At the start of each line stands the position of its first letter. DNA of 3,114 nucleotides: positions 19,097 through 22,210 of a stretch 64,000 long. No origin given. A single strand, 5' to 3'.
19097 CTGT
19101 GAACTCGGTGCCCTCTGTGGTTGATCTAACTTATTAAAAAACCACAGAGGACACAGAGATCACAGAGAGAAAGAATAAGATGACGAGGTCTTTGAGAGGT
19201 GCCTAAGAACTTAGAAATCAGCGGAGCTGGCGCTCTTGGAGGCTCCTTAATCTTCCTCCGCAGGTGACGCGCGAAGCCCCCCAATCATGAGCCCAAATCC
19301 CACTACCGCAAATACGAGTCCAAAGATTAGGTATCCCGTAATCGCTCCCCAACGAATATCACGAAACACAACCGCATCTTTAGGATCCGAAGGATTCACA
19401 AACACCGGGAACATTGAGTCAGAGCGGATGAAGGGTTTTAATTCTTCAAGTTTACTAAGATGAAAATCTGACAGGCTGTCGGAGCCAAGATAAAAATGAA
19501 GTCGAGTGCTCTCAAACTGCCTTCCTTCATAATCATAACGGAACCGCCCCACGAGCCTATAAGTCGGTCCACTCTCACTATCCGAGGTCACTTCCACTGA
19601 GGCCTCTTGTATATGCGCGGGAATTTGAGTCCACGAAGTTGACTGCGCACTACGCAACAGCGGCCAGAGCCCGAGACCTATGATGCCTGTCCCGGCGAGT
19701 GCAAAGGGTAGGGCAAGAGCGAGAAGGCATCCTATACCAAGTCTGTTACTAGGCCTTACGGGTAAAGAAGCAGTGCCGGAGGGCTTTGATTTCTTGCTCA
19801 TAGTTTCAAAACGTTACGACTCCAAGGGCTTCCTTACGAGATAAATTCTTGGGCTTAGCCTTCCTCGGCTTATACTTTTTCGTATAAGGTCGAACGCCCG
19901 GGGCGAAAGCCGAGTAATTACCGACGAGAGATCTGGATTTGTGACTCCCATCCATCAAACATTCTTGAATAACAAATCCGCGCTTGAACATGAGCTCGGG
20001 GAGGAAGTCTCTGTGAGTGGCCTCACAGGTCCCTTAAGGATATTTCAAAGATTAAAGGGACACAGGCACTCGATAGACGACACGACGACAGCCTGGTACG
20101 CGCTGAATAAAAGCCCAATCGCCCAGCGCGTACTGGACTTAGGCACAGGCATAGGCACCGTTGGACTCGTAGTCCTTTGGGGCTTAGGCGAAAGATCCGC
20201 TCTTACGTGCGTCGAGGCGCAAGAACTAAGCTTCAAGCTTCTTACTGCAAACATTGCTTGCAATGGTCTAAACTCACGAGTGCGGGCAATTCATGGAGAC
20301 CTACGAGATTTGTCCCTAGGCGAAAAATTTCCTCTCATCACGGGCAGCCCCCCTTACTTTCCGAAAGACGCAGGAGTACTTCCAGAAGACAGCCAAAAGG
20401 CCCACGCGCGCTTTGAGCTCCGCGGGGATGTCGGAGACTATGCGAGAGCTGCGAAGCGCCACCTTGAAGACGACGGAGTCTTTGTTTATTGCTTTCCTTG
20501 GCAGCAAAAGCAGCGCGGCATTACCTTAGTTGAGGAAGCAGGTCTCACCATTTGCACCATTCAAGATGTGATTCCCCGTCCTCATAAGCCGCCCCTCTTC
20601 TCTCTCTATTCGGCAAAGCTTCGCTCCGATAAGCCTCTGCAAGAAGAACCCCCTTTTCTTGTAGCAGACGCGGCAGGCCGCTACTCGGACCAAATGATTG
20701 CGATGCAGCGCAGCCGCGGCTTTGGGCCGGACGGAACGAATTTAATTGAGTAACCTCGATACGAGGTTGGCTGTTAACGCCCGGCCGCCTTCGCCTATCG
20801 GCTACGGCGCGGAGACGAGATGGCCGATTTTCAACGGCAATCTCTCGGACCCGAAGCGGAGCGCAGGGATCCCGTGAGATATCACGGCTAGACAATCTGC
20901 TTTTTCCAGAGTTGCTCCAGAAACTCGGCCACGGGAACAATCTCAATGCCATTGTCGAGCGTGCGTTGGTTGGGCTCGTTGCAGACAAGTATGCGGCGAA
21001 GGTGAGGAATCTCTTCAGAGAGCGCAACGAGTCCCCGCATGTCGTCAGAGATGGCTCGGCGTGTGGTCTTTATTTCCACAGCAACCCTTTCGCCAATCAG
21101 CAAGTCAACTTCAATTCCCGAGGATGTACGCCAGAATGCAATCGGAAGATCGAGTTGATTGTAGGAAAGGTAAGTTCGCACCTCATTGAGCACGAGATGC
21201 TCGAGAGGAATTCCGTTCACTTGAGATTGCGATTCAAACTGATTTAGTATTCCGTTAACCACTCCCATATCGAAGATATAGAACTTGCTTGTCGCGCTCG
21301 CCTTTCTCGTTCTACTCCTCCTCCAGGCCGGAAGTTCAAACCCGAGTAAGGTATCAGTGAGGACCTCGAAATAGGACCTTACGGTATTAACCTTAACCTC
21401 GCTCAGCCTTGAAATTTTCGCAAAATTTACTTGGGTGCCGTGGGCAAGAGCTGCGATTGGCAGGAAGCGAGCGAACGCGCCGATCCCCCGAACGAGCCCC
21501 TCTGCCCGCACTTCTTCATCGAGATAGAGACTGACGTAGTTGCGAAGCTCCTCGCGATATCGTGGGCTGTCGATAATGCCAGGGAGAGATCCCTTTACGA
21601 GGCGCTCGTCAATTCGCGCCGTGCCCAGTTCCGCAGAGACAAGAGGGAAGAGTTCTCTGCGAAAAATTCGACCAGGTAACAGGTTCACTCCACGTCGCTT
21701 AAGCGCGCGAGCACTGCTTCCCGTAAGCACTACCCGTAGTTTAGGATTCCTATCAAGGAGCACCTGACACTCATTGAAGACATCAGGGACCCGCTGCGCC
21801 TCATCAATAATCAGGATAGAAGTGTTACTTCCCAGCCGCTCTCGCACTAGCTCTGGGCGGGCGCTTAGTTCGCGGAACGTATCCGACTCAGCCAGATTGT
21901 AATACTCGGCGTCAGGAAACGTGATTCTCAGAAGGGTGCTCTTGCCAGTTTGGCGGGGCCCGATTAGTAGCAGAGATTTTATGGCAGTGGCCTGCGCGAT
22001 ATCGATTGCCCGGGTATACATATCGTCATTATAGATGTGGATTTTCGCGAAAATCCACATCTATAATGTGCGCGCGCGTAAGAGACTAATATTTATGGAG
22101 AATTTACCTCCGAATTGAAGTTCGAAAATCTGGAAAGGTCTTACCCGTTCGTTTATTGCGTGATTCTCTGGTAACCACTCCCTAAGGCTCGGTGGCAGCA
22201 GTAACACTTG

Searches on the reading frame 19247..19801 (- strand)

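Call 11: search_protein_families(library=pfam, proteins=[window:19247-19801:-], max_evalue=0.001)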
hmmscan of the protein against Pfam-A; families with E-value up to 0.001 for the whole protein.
window:19247-19801:- (184 aa): 1 family
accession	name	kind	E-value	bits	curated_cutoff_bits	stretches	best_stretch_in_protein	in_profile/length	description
PF12158.14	DUF3592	-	3.9e-08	34.3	25.3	1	63-149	4-83/84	Domain of unknown function (DUF3592)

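Call 47: search_protein_families(library=ncbifam, proteins=[window:19247-19801:-], max_evalue=0.001)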
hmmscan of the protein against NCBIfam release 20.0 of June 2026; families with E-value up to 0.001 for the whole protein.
window:19247-19801:- (184 aa): 0 families

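Call 88: search_protein_families(library=padloc, proteins=[window:19247-19801:-], max_evalue=0.001)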
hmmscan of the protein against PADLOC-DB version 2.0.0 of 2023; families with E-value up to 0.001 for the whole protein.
window:19247-19801:- (184 aa): 0 families

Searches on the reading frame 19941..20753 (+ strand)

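Call 11: search_protein_families(library=pfam, proteins=[window:19941-20753:+], max_evalue=0.001)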
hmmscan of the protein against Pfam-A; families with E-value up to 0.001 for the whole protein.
window:19941-20753:+ (270 aa): 2 families
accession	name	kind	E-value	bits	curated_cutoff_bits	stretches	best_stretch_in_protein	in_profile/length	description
PF05175.20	MTS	-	6.8e-08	32.8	23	1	55-139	27-108/170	Methyltransferase small domain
PF02475.24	TRM5-TYW2_MTfase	-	3.8e-05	24.1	28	1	62-127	38-102/164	TRM5/TYW2 methyltransferase domain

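Call 47: search_protein_families(library=ncbifam, proteins=[window:19941-20753:+], max_evalue=0.001)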
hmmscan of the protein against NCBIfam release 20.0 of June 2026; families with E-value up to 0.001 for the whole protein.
window:19941-20753:+ (270 aa): 6 families
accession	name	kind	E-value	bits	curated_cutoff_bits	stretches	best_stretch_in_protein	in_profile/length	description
NF047853.1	tRm6a37MtseTrmN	equivalog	1.7e-12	47.6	350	1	61-256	44-237/244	tRNA(1)(Val) (adenine(37)-N(6))-methyltransferase TrmN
TIGR03534.1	RF_mod_PrmC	equivalog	1e-11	44.8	199.1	1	59-209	88-244/253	peptide chain release factor N(5)-glutamine methyltransferase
TIGR00536.1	hemK_fam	subfamily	1e-08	34.6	115.5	1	53-189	107-249/286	HemK family protein methyltransferase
TIGR03533.1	L3_gln_methyl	equivalog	5.8e-07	29.1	229.7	1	61-151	122-212/284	50S ribosomal protein L3 N(5)-glutamine methyltransferase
NF011529.0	PRK14968.1-3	equivalog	1.4e-06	27.8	162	1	61-146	35-116/198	putative methyltransferase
NF041820.1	daptide_MTase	equivalog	3.1e-05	23.5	175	1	61-133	37-108/243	daptide-type RiPP biosynthesis methyltransferase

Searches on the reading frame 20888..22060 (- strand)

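Call 11: search_protein_families(library=pfam, proteins=[window:20888-22060:-], max_evalue=0.001)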
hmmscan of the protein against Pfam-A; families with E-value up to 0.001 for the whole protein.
window:20888-22060:- (390 aa): 3 families
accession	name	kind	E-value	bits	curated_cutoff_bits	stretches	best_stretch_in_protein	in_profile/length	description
PF13635.12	DUF4143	-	1.5e-23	83.8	28.1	1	183-332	3-159/160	Domain of unknown function (DUF4143)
PF13173.12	AAA_14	-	7e-22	78.2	27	1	29-144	4-127/129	AAA domain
PF13401.12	AAA_22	-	1.7e-06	28.8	27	0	74-116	77-124/130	AAA domain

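Call 47: search_protein_families(library=ncbifam, proteins=[window:20888-22060:-], max_evalue=0.001)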
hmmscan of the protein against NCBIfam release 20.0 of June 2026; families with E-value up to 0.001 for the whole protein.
window:20888-22060:- (390 aa): 0 families

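Call 88: search_protein_families(library=padloc, proteins=[window:20888-22060:-], max_evalue=0.001)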
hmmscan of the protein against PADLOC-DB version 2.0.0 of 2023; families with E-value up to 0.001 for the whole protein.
window:20888-22060:- (390 aa): 7 families
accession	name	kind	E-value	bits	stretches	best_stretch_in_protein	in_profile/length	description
PDLC04790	PDC-S01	-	8.2e-55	184.2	2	148-382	172-419/422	-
PDLC04789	PDC-S01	-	2.4e-47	159.8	1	24-331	14-339/375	-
PDLC04787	PDC-S01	-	3.1e-25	86.9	1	19-383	21-408/412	-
PDLC04791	PDC-S01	-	3.5e-17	60.2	1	31-362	23-378/395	-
PDLC04786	PDC-S01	-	3.9e-10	37.1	1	26-145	19-153/439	-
PDLC04788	PDC-S01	-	2.4e-08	31.3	1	25-141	17-146/448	-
PDLC04792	PDC-S01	-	3e-05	20.8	0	24-115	16-121/452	-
